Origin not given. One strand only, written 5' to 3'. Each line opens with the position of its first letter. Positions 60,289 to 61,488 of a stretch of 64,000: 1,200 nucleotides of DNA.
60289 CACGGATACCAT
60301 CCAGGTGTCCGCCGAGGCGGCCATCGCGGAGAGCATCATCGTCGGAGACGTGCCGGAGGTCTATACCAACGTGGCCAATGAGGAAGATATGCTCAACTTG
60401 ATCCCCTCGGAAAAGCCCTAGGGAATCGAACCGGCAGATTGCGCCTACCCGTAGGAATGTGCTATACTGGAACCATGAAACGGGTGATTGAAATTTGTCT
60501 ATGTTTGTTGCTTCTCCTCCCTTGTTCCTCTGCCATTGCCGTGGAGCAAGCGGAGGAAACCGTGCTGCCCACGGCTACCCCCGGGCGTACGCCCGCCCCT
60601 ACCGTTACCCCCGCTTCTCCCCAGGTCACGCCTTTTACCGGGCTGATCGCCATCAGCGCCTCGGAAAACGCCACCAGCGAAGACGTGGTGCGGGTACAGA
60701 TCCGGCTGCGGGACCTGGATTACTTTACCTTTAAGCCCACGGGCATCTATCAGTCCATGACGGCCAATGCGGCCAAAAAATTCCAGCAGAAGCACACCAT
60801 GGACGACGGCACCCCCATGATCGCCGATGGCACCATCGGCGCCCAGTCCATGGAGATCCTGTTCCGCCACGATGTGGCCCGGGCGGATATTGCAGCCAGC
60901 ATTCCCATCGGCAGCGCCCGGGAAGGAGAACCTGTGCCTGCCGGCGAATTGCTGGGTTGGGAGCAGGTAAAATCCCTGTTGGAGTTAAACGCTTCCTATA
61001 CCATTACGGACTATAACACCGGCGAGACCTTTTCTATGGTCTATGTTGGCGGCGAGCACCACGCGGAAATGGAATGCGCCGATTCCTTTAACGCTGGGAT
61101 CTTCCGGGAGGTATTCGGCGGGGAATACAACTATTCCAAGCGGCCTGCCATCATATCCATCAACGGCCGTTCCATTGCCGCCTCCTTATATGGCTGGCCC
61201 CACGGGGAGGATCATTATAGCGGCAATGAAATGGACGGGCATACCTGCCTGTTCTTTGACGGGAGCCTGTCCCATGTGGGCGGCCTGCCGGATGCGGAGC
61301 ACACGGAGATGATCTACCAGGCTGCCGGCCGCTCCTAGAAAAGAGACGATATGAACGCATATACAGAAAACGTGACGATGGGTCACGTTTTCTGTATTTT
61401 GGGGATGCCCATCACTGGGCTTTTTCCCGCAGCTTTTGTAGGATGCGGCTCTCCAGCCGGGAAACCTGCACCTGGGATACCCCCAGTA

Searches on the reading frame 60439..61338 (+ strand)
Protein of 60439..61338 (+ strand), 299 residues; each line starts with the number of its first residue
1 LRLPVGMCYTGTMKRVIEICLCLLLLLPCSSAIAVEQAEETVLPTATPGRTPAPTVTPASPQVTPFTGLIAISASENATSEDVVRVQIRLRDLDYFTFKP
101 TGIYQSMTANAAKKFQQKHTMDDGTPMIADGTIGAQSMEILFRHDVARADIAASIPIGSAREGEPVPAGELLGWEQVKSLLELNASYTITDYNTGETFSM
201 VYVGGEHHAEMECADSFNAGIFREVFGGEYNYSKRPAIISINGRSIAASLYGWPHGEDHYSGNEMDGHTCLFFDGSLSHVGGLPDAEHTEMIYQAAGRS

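Call 42: search_protein_families(library=pfam, proteins=[window:60439-61338:+], max_evalue=0.00001)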
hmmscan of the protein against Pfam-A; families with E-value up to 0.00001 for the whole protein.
window:60439-61338:+ (299 aa): 1 family
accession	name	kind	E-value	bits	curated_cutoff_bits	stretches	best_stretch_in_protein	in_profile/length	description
PF01471.23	PG_binding_1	-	1.1e-06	29.1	23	1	80-120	2-42/57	Putative peptidoglycan binding domain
